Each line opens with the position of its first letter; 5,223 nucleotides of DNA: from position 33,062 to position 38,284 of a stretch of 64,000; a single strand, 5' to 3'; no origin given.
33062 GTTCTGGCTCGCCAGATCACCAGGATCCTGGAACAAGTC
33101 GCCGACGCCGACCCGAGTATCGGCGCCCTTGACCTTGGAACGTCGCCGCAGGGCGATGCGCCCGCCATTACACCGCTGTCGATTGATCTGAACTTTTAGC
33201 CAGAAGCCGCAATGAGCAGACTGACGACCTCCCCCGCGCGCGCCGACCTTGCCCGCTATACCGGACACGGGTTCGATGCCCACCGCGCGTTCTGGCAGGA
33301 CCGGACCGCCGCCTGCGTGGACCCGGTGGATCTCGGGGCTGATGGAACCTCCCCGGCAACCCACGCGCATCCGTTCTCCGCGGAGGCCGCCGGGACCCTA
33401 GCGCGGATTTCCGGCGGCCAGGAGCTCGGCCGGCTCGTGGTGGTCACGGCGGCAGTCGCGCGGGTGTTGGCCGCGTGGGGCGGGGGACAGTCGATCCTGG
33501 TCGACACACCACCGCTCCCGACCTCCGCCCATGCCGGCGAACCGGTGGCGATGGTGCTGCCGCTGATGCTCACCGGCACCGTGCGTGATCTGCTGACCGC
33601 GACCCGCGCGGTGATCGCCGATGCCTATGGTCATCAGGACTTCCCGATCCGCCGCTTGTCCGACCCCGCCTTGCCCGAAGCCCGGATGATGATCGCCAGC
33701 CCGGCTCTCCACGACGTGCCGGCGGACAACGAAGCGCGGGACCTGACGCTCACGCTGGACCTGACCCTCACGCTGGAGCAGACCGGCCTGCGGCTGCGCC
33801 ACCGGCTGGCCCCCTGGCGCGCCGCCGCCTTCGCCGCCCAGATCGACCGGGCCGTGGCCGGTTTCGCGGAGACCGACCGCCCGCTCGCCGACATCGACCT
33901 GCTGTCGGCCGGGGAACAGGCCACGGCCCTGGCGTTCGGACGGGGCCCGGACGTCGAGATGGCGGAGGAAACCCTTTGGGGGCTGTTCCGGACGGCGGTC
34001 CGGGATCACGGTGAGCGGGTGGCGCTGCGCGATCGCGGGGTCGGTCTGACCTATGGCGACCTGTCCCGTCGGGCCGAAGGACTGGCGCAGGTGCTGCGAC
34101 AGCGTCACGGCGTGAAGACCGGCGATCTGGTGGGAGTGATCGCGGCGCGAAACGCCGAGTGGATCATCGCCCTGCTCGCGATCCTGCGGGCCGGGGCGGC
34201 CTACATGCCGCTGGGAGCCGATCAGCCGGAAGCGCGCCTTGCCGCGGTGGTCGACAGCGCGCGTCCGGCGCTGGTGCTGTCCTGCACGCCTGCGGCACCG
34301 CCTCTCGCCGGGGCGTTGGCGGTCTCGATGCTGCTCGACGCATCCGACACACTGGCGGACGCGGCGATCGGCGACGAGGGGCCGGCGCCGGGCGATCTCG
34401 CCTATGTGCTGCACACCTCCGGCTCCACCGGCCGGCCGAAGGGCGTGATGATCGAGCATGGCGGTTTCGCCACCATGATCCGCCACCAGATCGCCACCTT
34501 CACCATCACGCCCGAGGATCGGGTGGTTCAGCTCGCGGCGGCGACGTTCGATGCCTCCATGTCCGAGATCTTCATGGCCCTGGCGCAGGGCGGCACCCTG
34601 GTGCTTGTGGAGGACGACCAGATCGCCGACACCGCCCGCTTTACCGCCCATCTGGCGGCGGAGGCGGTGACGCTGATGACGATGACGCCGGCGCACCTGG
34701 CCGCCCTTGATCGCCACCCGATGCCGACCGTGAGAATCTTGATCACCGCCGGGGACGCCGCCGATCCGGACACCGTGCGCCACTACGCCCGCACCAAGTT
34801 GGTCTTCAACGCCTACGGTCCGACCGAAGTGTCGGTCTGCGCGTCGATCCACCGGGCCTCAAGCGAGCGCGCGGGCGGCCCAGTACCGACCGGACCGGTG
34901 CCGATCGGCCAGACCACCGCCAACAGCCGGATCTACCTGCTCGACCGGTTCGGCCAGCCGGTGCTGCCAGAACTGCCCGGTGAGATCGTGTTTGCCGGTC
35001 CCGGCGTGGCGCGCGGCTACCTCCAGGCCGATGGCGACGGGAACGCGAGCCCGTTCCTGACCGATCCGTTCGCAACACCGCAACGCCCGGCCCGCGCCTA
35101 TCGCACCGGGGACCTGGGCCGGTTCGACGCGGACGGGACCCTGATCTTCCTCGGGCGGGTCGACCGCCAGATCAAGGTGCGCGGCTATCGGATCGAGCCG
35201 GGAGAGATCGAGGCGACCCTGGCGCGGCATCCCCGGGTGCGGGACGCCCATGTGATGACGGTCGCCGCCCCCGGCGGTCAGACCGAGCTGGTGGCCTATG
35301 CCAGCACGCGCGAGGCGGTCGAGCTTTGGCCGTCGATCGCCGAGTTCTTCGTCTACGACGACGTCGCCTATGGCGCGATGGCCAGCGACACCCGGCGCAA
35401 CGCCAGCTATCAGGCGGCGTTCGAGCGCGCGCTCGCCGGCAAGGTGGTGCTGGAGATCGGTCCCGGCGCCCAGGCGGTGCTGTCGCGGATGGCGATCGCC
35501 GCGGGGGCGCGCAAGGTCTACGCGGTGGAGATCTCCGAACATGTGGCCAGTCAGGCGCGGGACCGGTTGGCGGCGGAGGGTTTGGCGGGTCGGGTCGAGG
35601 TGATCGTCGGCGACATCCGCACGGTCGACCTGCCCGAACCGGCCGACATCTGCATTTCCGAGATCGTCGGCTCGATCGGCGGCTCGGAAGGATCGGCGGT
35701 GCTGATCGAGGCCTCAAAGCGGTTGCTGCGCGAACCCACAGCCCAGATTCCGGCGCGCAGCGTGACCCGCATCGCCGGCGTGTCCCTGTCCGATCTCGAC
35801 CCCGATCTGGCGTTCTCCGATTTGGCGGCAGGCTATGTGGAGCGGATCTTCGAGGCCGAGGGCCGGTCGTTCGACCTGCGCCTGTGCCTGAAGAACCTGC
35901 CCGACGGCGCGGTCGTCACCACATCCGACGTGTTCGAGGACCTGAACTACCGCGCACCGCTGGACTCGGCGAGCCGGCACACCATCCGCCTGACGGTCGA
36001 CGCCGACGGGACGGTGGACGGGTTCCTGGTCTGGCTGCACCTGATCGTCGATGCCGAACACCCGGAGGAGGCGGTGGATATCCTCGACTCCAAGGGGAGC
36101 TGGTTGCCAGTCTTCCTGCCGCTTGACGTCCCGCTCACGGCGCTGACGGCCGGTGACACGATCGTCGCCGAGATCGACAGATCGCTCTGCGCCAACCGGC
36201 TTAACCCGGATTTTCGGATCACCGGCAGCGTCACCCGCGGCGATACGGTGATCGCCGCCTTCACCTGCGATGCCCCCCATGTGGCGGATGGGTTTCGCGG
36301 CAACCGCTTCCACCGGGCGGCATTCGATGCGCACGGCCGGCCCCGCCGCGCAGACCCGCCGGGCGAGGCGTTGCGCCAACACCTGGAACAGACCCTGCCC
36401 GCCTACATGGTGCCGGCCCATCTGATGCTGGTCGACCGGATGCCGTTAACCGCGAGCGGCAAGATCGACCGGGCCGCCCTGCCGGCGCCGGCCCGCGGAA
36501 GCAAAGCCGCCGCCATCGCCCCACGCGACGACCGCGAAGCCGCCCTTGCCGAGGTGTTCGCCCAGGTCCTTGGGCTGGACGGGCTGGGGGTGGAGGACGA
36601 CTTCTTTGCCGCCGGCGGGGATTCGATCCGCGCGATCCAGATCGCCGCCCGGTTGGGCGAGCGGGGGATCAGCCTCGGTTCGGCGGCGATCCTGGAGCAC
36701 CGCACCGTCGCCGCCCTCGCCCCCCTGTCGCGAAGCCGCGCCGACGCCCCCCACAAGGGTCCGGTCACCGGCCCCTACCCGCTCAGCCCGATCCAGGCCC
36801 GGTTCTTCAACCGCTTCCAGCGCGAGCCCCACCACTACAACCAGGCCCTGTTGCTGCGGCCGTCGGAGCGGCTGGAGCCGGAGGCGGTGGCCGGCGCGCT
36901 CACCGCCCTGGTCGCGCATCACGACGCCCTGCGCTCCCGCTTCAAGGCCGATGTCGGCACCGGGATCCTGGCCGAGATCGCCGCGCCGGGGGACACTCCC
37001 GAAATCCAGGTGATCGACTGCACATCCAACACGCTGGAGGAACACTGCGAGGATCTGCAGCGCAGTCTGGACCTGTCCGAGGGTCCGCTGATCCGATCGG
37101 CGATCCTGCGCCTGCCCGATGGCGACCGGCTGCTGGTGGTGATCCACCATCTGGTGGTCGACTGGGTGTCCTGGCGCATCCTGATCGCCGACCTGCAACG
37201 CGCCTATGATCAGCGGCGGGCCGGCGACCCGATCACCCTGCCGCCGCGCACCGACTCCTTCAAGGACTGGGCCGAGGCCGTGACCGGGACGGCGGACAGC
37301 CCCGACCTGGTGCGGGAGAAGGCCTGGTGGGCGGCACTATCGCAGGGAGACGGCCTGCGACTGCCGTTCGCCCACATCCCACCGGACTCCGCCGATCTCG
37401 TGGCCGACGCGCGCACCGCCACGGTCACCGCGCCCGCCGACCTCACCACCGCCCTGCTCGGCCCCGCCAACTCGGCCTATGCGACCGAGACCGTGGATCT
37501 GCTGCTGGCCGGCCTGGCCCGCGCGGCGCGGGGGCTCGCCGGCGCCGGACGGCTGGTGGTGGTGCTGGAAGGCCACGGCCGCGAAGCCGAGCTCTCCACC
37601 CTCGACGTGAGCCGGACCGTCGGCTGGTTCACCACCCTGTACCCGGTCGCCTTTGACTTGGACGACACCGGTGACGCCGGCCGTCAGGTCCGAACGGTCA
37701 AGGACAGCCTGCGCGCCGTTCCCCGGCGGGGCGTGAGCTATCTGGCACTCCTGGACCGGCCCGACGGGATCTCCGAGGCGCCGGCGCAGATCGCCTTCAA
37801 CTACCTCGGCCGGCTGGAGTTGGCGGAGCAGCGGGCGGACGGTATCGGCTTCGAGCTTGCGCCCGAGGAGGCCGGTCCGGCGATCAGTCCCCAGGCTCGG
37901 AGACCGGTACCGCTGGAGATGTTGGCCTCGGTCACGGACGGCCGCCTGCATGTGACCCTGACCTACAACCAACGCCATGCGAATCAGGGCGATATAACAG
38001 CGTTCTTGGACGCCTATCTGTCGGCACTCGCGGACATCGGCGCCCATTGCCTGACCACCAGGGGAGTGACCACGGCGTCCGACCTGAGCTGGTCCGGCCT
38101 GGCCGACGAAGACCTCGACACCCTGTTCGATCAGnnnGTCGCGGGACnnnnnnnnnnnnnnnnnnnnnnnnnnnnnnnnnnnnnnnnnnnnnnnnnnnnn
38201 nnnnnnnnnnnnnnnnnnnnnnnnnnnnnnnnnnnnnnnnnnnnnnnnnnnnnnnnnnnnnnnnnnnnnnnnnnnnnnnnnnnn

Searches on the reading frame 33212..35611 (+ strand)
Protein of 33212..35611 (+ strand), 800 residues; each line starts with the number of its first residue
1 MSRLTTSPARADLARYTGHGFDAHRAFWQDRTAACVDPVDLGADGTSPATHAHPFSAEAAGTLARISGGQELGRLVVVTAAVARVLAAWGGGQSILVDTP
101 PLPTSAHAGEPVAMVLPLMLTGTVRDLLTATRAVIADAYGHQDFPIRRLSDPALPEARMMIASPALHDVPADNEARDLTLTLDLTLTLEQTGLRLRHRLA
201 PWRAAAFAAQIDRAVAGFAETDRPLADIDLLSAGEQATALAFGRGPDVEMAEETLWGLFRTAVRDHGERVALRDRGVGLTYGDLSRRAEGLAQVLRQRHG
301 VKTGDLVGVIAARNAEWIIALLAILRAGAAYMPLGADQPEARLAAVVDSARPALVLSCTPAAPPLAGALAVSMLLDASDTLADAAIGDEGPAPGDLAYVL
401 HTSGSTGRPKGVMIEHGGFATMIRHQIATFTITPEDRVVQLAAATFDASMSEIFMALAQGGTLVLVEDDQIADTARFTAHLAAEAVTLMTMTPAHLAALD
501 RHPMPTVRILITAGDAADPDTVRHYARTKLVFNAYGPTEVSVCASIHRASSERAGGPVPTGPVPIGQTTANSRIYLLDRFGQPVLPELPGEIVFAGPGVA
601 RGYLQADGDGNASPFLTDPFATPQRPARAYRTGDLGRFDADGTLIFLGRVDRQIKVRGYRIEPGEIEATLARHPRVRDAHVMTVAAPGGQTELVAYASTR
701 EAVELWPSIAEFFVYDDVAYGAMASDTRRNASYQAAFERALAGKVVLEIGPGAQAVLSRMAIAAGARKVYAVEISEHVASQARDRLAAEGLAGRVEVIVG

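Call 8: search_protein_families(library=pfam, proteins=[window:33212-35611:+], max_evalue=0.001)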
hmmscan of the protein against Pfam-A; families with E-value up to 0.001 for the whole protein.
window:33212-35611:+ (800 aa): 1 family
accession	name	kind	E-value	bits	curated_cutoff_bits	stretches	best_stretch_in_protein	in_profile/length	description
PF00501.34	AMP-binding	-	1e-71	242.2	29.9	1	259-604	1-384/384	AMP-binding enzyme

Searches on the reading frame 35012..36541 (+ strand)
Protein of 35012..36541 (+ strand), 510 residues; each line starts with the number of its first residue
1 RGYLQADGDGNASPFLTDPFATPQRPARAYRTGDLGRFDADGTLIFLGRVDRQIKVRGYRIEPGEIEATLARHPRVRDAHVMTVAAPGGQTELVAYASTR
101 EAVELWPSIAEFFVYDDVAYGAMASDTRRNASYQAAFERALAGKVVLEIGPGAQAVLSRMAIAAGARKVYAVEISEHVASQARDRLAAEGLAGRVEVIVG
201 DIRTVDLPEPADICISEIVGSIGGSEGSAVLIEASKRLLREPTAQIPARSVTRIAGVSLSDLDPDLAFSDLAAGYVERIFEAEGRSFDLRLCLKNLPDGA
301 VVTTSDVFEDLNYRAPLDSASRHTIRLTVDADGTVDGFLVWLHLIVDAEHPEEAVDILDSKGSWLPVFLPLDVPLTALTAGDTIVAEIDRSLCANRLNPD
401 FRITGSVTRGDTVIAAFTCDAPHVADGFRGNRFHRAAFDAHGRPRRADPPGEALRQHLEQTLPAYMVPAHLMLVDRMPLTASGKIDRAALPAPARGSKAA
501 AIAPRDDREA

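Call 14: search_protein_families(library=pfam, proteins=[window:35012-36541:+], max_evalue=0.01)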
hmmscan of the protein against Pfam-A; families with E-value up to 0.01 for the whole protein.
window:35012-36541:+ (510 aa): 6 families
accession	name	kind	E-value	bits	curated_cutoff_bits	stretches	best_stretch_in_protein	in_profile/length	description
PF13193.12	AMP-binding_C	-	2.3e-10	41.7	24.5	1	452-484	44-76/76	AMP-binding enzyme C-terminal domain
PF05185.22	PRMT5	-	6.1e-08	33.1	22.9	1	150-242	75-166/171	PRMT5 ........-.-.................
PF13649.12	Methyltransf_25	-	1.7e-07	32.2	27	1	146-216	1-70/97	Methyltransferase domain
PF08241.18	Methyltransf_11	-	1.8e-05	25.7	21.2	1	147-217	1-67/95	Methyltransferase domain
PF00398.26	RrnaAD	-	0.00033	20.3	24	1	144-210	32-93/263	Ribosomal RNA adenine dimethylase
PF13578.12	Methyltransf_24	-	0.00043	21.6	26.3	0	147-205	1-60/105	Methyltransferase domain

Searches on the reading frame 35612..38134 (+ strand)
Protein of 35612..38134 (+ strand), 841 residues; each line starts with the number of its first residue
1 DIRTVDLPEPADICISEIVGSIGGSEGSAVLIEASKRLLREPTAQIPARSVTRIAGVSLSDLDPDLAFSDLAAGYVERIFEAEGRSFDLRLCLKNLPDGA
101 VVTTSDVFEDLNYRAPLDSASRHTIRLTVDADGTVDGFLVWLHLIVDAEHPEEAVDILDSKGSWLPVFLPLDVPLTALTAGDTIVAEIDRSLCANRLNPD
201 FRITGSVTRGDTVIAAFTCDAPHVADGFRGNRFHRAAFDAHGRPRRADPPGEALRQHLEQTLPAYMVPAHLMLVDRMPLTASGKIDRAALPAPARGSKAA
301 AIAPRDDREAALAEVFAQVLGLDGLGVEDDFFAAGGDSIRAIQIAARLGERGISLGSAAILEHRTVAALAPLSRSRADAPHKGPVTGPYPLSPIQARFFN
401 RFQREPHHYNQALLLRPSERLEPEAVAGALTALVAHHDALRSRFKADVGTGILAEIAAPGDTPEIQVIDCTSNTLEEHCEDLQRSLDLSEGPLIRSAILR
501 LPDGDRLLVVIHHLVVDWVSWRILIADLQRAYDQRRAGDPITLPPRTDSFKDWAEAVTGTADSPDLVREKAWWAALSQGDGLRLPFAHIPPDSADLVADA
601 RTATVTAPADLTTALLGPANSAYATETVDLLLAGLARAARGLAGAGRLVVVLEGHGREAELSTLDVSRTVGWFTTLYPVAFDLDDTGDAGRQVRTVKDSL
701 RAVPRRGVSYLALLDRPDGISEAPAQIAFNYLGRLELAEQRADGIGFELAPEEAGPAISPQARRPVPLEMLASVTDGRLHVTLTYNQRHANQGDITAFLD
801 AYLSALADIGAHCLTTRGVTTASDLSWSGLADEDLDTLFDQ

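Call 8: search_protein_families(library=pfam, proteins=[window:35612-38134:+], max_evalue=0.001)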
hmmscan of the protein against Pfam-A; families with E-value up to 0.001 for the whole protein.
window:35612-38134:+ (841 aa): 3 families
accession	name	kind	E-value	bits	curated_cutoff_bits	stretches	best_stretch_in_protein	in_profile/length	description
PF00668.25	Condensation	-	3.9e-61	207.6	30.6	1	387-815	3-439/456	Condensation domain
PF00550.31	PP-binding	-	4.7e-14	52.8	20.8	1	311-370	2-64/67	Phosphopantetheine attachment site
PF13193.12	AMP-binding_C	-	4.2e-05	24.8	24.5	1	252-284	44-76/76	AMP-binding enzyme C-terminal domain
